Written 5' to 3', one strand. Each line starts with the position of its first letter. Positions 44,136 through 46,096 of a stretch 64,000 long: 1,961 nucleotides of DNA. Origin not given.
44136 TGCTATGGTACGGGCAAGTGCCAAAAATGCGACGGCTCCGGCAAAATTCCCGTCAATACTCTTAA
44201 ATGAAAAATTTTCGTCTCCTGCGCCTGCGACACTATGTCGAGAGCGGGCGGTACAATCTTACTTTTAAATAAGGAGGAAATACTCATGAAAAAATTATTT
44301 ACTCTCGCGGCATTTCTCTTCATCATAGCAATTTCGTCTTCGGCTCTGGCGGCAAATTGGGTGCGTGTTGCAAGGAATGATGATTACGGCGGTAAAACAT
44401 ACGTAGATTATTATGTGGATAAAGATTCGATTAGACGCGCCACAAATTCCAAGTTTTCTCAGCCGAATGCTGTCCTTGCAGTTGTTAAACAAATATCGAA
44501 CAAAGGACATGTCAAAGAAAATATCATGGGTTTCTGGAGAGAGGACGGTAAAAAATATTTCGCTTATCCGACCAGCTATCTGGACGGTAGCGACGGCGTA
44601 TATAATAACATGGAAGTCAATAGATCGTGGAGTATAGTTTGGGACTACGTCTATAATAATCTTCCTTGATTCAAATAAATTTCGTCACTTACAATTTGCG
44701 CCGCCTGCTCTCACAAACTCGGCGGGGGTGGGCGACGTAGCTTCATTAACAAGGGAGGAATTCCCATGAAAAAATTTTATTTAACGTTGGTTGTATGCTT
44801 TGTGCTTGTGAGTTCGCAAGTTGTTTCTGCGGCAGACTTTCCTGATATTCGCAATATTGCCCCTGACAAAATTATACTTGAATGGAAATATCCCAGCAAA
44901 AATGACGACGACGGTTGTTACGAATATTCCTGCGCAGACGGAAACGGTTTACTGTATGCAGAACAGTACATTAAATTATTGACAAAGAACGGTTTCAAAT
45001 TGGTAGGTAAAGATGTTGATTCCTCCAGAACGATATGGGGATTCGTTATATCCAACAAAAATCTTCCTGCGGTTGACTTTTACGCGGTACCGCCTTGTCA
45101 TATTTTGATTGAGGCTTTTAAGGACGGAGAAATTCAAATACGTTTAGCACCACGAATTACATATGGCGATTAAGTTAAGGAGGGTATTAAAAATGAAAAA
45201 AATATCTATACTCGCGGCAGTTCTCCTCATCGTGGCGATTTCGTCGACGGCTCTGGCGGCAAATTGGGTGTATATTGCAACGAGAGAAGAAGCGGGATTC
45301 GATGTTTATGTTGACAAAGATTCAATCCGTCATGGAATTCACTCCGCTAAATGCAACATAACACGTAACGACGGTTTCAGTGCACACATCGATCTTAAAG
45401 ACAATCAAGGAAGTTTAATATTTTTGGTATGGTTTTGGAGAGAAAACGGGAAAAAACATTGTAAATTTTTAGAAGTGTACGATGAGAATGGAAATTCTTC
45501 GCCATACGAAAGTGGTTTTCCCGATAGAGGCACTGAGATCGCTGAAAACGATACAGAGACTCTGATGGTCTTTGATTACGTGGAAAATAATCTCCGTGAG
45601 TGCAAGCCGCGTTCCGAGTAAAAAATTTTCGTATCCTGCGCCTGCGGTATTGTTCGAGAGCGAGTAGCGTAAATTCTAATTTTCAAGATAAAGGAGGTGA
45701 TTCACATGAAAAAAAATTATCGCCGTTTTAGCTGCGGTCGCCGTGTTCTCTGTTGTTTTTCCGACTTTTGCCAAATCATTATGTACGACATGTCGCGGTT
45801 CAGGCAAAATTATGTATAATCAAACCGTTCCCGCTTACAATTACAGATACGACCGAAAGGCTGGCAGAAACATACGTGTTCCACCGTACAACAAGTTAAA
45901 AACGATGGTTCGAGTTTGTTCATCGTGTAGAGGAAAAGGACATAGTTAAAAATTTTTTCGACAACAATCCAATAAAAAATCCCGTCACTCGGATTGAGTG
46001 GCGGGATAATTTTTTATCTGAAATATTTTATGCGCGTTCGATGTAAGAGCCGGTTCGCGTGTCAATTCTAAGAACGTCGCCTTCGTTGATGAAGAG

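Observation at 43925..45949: Cluster of five small signal-peptide genes (two DnaJ-type Zn-finger, two 'ANWV…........' paralogs, one orphan) downstream of the dead peptidase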

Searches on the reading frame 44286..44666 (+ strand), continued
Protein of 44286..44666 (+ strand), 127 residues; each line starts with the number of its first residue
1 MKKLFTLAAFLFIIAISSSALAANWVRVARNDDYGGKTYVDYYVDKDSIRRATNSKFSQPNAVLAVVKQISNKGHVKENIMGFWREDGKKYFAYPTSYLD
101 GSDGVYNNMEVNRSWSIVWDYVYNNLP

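Call 44: search_protein_families(library=pfam, proteins=[P0040, P0050, P0052, P0056, P0059, P0060, P0065, P0066, P0068, P0037], max_evalue=0.01)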
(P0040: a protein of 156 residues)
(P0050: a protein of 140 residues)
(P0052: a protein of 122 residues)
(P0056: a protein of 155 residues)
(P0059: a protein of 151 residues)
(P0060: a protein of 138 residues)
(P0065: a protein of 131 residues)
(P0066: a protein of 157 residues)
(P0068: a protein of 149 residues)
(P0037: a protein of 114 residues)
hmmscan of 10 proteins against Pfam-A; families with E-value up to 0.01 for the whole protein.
P0040 (156 aa): 1 family
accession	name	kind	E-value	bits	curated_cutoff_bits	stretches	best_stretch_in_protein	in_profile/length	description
PF16747.10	Adhesin_E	-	0.00044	20.9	23.7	1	26-86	1-58/109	Surface-adhesin protein E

P0050 (140 aa): 0 families

P0052 (122 aa): 0 families

P0056 (155 aa): 1 family
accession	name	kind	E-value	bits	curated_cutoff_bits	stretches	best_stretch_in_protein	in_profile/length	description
PF16747.10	Adhesin_E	-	0.0035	18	23.7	1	25-58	1-33/109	Surface-adhesin protein E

P0059 (151 aa): 0 families

P0060 (138 aa): 1 family
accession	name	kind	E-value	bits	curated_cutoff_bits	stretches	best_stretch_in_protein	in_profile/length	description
PF16747.10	Adhesin_E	-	0.001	19.7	23.7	1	26-65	1-39/109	Surface-adhesin protein E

P0065 (131 aa): 0 families

P0066 (157 aa): 1 family
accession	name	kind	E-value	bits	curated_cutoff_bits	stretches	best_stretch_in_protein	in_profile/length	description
PF16747.10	Adhesin_E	-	2.5e-08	34.6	23.7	1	25-118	1-86/109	Surface-adhesin protein E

P0068 (149 aa): 1 family
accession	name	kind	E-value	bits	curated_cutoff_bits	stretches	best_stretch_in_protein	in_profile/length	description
PF16747.10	Adhesin_E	-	1.5e-06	28.9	23.7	1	34-110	9-91/109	Surface-adhesin protein E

P0037 (114 aa): 0 families

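Call 45: search_solved_structures(query=P0048, max_evalue=10, show_alignments=1)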
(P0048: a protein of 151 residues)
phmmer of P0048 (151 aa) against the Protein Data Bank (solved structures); distinct sequences matched with E-value up to 10: 3.
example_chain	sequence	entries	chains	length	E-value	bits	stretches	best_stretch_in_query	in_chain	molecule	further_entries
9yfu_C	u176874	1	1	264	0.13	15.7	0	2-36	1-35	Fab24 BAK5 light chain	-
8tb7_H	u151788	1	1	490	0.34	14.3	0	2-36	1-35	Fab24 BAK5 heavy chain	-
9ncf_S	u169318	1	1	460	6.4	10.2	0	21-57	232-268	Immunoglobulin-like domain protein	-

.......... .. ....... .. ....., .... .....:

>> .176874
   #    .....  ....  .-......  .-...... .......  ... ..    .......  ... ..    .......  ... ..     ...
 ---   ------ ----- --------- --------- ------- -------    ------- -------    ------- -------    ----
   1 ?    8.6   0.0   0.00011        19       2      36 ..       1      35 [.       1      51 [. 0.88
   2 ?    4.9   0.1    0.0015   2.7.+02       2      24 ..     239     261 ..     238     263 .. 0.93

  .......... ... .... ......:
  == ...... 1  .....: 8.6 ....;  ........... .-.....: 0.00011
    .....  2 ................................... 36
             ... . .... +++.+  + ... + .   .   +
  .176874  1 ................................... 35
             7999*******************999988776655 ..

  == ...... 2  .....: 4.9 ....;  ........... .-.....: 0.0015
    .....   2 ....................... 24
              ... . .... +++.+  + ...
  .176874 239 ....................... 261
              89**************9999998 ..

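Call 48: search_protein_families(library=ncbifam, max_evalue=1, proteins=[P0001])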
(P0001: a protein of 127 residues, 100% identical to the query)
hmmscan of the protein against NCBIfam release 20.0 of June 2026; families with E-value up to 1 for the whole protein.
P0001 (127 aa): 0 families

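Call 49: search_protein_families(library=phrogs, max_evalue=0.1, proteins=[P0001])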
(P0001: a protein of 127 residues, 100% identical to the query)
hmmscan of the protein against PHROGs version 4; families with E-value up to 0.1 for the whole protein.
P0001 (127 aa): 1 family
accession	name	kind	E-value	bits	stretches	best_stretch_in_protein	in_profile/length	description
phrog_18754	-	unknown function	0.055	14.7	1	37-86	24-73/84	-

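Call 78: find_encoding_contigs(protein=P0012, flank=3000, max_places=4)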
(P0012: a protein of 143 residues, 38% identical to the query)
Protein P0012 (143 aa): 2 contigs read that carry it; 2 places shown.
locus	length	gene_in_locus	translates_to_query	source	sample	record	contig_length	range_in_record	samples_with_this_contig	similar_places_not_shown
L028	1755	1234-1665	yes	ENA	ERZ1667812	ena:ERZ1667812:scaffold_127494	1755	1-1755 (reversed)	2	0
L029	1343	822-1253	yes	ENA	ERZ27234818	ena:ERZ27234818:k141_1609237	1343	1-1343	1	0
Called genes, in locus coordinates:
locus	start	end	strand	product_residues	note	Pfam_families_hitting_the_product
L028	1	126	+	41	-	?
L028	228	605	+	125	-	-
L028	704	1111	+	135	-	-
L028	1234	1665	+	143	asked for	-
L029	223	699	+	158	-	-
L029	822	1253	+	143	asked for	-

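Call 80: search_protein_families(library=padloc, max_evalue=0.1, proteins=[P0001])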
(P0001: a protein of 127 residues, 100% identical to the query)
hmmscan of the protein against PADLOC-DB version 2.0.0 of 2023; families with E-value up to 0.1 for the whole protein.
P0001 (127 aa): 0 families

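Call 85: search_solved_structures(query=A7, max_evalue=10, show_alignments=2)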
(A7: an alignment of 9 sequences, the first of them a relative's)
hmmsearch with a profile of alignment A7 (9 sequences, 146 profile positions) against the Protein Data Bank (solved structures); distinct sequences matched with E-value up to 10: 2.
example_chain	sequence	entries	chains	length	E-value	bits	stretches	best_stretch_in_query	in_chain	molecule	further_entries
8zar_A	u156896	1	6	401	0.67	13.1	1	6-67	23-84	Multidrug export protein EmrA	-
4odg_A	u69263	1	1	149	0.99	12.6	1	40-141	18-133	Thermonuclease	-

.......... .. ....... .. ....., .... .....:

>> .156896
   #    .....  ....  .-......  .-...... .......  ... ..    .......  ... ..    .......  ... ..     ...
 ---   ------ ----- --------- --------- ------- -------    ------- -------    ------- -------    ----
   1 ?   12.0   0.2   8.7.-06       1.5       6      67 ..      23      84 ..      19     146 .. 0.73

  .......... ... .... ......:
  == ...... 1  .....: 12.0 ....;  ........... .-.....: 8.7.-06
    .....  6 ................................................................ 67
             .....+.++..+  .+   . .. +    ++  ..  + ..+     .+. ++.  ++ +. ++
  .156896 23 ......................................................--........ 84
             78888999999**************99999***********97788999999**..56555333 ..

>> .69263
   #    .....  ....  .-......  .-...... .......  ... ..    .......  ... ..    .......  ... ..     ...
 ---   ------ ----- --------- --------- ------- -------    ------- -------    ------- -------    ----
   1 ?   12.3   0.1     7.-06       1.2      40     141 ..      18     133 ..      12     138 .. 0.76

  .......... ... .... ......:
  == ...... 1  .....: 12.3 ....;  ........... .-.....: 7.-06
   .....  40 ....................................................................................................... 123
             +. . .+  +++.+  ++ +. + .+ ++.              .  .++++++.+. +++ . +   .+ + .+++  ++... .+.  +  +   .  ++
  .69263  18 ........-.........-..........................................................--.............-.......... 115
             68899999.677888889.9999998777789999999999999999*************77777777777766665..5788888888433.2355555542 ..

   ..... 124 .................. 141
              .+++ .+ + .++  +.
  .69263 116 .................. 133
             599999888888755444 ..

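Call 86: find_encoding_contigs(protein=P0008, flank=3000, max_places=3)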
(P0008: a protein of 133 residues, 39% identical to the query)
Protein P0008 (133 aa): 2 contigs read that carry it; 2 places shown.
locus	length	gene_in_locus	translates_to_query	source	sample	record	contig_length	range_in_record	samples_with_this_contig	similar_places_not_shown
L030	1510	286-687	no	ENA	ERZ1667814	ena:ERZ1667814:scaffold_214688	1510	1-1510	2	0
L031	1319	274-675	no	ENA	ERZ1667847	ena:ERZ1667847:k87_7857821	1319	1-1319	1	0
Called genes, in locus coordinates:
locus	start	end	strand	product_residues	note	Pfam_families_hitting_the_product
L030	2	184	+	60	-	?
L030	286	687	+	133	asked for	-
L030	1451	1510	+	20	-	?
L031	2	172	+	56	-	?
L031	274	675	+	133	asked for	-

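Call 87: find_encoding_contigs(protein=P0007, flank=3000, max_places=3)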
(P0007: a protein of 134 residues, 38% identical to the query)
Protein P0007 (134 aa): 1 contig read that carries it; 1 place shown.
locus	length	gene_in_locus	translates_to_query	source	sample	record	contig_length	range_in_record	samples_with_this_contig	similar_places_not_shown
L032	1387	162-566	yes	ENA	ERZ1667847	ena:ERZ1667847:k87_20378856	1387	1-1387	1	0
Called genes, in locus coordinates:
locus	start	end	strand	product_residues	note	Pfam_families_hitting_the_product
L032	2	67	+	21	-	?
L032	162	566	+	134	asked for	-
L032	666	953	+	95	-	-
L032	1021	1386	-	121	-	?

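Call 88: find_encoding_contigs(protein=P0005, flank=3000, max_places=3)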
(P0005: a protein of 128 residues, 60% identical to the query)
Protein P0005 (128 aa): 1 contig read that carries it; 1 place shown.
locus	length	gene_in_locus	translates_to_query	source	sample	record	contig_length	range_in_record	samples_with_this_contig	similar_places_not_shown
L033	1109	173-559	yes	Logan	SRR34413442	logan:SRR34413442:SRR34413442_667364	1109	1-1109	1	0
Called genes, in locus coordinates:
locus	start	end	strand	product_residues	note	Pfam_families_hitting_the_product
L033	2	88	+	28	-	?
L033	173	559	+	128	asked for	-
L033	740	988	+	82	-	-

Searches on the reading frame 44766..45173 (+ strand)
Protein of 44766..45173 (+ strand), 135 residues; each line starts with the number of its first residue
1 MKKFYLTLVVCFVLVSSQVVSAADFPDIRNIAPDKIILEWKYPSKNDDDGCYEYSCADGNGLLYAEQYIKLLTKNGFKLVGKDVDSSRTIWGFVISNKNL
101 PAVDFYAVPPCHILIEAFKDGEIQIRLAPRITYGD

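Call 6: search_protein_families(library=pfam, max_evalue=1, proteins=[window:44766-45170:+])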
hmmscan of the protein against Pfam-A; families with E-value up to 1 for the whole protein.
window:44766-45170:+ (135 aa): 0 families

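Call 8: find_encoding_contigs(protein=window:44766-45173:+, flank=6000, max_places=8)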
Protein window:44766-45173:+ (135 aa): 24 contigs read that carry it; 6 places shown.
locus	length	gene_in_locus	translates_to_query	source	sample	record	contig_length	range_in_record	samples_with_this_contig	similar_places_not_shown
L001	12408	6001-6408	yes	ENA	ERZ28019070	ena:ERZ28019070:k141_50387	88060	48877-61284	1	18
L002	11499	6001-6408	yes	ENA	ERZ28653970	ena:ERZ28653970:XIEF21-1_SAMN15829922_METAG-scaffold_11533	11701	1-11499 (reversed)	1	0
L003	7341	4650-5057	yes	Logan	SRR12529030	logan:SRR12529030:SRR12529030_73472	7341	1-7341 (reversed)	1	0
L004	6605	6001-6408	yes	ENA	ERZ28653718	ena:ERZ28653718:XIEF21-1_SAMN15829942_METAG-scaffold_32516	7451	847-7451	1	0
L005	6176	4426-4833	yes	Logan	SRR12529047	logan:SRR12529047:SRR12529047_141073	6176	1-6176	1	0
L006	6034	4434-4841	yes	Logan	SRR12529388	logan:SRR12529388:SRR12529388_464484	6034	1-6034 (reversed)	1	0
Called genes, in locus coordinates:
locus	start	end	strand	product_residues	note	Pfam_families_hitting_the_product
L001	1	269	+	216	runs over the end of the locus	PF00590:TP_methylase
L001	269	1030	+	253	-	PF04199:Cyclase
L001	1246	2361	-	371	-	PF07786:HGSNAT_cat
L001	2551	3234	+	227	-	-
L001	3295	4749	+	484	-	PF03415:Peptidase_C11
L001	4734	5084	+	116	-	-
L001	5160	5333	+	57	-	-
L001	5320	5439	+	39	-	-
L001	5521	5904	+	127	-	-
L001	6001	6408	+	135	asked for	-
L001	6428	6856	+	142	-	-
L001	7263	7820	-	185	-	PF08207:EFP_N, PF01132:EFP, PF09285:Elong-fact-P_C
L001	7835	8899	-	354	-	PF01321:Creatinase_N, PF00557:Peptidase_M24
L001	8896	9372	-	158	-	PF01220:DHquinase_II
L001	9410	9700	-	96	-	PF00708:Acylphosphatase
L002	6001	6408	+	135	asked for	-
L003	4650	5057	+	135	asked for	-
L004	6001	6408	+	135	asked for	-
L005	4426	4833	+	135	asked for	-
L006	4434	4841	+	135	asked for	-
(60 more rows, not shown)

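Call 36: find_homologous_proteins(query=window:44766-45170:+, max_evalue=0.01)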
Query window:44766-45170:+ (135 aa): 2 proteins with E <= 0.01 among 8 candidates.
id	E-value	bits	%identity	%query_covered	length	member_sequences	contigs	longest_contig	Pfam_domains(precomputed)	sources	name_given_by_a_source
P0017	9.8e-87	306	100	100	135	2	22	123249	-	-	-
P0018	1.5e-70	254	82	100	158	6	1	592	-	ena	-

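Call 48: search_protein_families(library=ncbifam, max_evalue=1, proteins=[window:44766-45170:+])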
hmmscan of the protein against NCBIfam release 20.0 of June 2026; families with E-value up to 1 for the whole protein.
window:44766-45170:+ (135 aa): 2 families
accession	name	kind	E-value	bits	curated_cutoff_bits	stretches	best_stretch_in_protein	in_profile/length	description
TIGR03284.1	thym_sym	equivalog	0.096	11.8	108.35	1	45-127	106-195/296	thymidylate synthase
NF002496.0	PRK01827.1-2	equivalog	0.16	11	325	1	89-129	178-219/318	thymidylate synthase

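Call 49: search_protein_families(library=phrogs, max_evalue=0.1, proteins=[window:44766-45170:+])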
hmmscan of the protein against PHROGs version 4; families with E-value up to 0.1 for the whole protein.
window:44766-45170:+ (135 aa): 0 families

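Call 58: predict_structure(alignment_id=A3)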
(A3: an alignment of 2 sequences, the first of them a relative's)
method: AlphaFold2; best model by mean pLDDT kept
length: 135 residues; sequences in the alignment: 2
mean_pLDDT: 60.7   pTM: 0.57
mean pLDDT of the five models: 60.7, 50.5, 40.8, 39.5, 38.2
residues with pLDDT >= 90: 1; 70-90: 54; 50-70: 23; < 50: 57
segments of 3 or more residues with pLDDT < 50: 1-35, 39-49, 103-108, 132-135
pLDDT, mean of each block of 10 residues (from residue 1): 41 36 35 47 45 67 82 79 88 71 51 83 74 42
secondary structure, 60 per line:
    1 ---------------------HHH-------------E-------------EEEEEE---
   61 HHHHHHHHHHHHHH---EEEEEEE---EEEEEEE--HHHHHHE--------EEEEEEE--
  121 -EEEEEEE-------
elements in order: E52-57 H61-74 E78-84 E88-94 H97-102 E112-118 E122-128

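Call 62: fold_search(model_id=the predicted structure, library=pdb)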
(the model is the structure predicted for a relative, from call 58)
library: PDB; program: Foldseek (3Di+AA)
matches with E <= 10: 1164; with E <= 0.001: 0
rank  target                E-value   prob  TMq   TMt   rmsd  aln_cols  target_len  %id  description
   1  9nlt_B                3.5e-03  0.99  0.34  0.41   4.1        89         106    8  Crystal Structure of Flpp3-minibinder687 Complex (released 2025-10-22)
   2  6pny                  5.1e-03  0.98  0.34  0.38   4.9        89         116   11  X-ray Structure of Flpp3 (released 2020-02-26)
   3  6exp_B                1.7e-02  0.72  0.24  0.31   7.7        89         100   11  Crystal structure of the SIRV3 AcrID1 (gp02) anti-CRISPR protein (released 2018-01-31)
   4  6y2p_A                2.6e-02  0.99  0.38  0.16   3.5        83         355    8  Escherichia coli RnlA-RnlB Toxin-Antitoxin System. (released 2021-04-14)
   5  6exp_A                2.9e-02  0.60  0.24  0.31   6.9        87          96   11  Crystal structure of the SIRV3 AcrID1 (gp02) anti-CRISPR protein (released 2018-01-31)
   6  6exp_F                5.7e-02  0.47  0.24  0.30   7.7        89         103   11  Crystal structure of the SIRV3 AcrID1 (gp02) anti-CRISPR protein (released 2018-01-31)
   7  8t5j                  6.5e-02  0.25  0.18  0.16  12.8        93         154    9  Crystal structure of outer membrane lipoprotein carrier protein (LolA) from Francisella philomiragia (released 2023-06-28)
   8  6y2p_B                8.9e-02  0.97  0.39  0.17   3.4        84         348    8  Escherichia coli RnlA-RnlB Toxin-Antitoxin System. (released 2021-04-14)
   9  9m86_A                1.1e-01  0.28  0.29  0.32  10.0       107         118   10  Crystal structure of SpMETTL16 kinase associated 1 domain in complex with U6 snRNA internal stem loop (released 2025-08-06)
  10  6y2s_B                1.3e-01  0.96  0.38  0.17   3.8        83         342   10  Escherichia coli R318A RnlA endoribonuclease (single alanine mutant of RnlA) (released 2021-03-31)
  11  6m1u                  1.3e-01  0.69  0.33  0.36   7.2        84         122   13  Crystal structure of the vertebrate conserved region (VCR) of human METTL16 (released 2020-04-01)
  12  8cgm_A                1.3e-01  0.23  0.21  0.16  12.9        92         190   12  Structure of the lipoprotein transporter LolA from Porphyromonas gingivalis (released 2023-06-21)
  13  5boi                  1.4e-01  0.69  0.30  0.20   9.2        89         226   10  Bacillus megaterium YpeB C-terminal domain (released 2015-08-12)
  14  6y2s_A                1.5e-01  0.96  0.39  0.17   3.5        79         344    9  Escherichia coli R318A RnlA endoribonuclease (single alanine mutant of RnlA) (released 2021-03-31)
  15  2lae_MODEL_1_A        1.8e-01  0.41  0.30  0.33   5.4        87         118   11  NMR solution structure of the C-terminal domain of the E. coli lipoprotein BamC (released 2011-06-01)
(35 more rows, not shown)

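Call 80: search_protein_families(library=padloc, max_evalue=0.1, proteins=[window:44766-45170:+])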
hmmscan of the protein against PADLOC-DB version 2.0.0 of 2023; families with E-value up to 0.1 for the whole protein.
window:44766-45170:+ (135 aa): 0 families

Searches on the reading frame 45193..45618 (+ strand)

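Call 6: search_protein_families(library=pfam, max_evalue=1, proteins=[window:45193-45618:+])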
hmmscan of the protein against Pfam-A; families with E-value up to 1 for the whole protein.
seq(142 aa): 1 family
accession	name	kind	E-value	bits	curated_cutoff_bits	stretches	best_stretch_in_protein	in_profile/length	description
PF12393.13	Dr_adhesin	-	0.23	12.3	25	1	1-19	1-19/21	Dr family adhesin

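Call 48: search_protein_families(library=ncbifam, max_evalue=1, proteins=[window:45193-45618:+])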
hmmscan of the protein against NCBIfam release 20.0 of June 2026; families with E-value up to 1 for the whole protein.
seq(142 aa): 2 families
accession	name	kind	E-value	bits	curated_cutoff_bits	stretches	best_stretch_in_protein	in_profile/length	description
NF040942.2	hypo_ExtJ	equivalog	0.024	15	52.5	1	1-24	1-25/77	selenite/tellurite reduction operon protein ExtJ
NF047735.1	MPL36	exception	0.13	11.9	430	1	1-118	1-112/305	RlpA family plasminogen-binding lipoprotein MPL36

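Call 49: search_protein_families(library=phrogs, max_evalue=0.1, proteins=[window:45193-45618:+])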
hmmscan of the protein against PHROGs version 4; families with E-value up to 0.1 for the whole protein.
seq(142 aa): 0 families

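Call 80: search_protein_families(library=padloc, max_evalue=0.1, proteins=[window:45193-45618:+])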
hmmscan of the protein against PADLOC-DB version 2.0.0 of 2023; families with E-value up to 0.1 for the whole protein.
seq(142 aa): 0 families

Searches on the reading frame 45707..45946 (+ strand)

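Call 6: search_protein_families(library=pfam, max_evalue=1, proteins=[window:45707-45946:+])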
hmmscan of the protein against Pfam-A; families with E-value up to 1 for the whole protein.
seq(80 aa): 10 families
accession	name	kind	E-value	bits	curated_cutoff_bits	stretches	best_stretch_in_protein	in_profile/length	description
PF00684.25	DnaJ_CXXCXGXG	-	3.6e-05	24.4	32.7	1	24-40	16-32/65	DnaJ central domain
PF23733.2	GRXCR1-2_C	-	0.0011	19.2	26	1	25-78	11-39/47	GRXCR1/2, C-terminal domain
PF25433.1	DUF7895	-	0.026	15.4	27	0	25-35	13-23/75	Domain of unknown function (DUF7895)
PF25112.1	zf-AtTam37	-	0.031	15.5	27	1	26-51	21-44/111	AtTam37 zinc finger region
PF13453.11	Zn_ribbon_TFIIB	-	0.055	13.3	22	0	66-76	17-27/41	Transcription factor zinc-finger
PF25287.1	zf-B_box_Trim66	-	0.071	13.3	27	1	19-29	11-21/35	Trim66, B-box zinc-binding domain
PF21002.2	TMEM106_N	-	0.086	13.9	24.5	0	25-39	56-70/91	Transmembrane protein 106 N-terminal region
PF17302.8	DUF5351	-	0.12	13.1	27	0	71-79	20-28/29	Family of unknown function (DUF5351)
PF02723.19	CoV_E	-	0.34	11.6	32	1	5-49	18-61/75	Coronavirus small envelope protein E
PF13786.12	DUF4179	-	0.58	11.1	30.1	1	3-25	8-34/94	Domain of unknown function (DUF4179)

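Call 48: search_protein_families(library=ncbifam, max_evalue=1, proteins=[window:45707-45946:+])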
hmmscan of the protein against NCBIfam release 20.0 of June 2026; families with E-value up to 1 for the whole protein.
seq(80 aa): 7 families
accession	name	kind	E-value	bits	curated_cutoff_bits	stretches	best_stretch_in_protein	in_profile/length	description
NF058604.1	RtpA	equivalog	0.0075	16.4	65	0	26-39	12-24/50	anti-TRAP protein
TIGR02349.1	DnaJ_bact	equivalog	0.081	12.3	377.2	1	24-39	161-176/354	molecular chaperone DnaJ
NF046117.1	SCO4848_fam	hypoth_equivalog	0.12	12.4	45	1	3-28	4-30/70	SCO4848 family membrane protein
NF008035.0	PRK10767.1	subfamily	0.18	10.8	338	0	23-78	158-204/374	molecular chaperone DnaJ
NF040942.2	hypo_ExtJ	equivalog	0.28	11.6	52.5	1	1-27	1-26/77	selenite/tellurite reduction operon protein ExtJ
NF010885.0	PRK14292.1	equivalog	0.29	10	585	1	13-38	176-198/371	chaperone protein DnaJ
NF007487.1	PRK10081.1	equivalog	0.37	10.5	94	1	2-34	3-30/48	lipoprotein toxin entericidin B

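Call 49: search_protein_families(library=phrogs, max_evalue=0.1, proteins=[window:45707-45946:+])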
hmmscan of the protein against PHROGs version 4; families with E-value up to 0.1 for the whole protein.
seq(80 aa): 6 families
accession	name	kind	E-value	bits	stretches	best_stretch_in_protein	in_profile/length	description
phrog_127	-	transcription regulation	4.3e-05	24.3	1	3-79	94-159/253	anti-termination protein Q-like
phrog_6060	-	transcription regulation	0.0031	18.4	0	23-35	13-25/61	anti-termination protein Q-like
phrog_12902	-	unknown function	0.0081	17.5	0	26-40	43-57/61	-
phrog_9961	-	unknown function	0.013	17.1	0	20-38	23-41/99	-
phrog_35834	-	unknown function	0.052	13.1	1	33-79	343-391/479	-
phrog_3931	-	unknown function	0.092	13.9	0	10-35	14-41/59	-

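Call 80: search_protein_families(library=padloc, max_evalue=0.1, proteins=[window:45707-45946:+])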
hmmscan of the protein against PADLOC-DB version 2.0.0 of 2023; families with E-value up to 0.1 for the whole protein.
seq(80 aa): 0 families
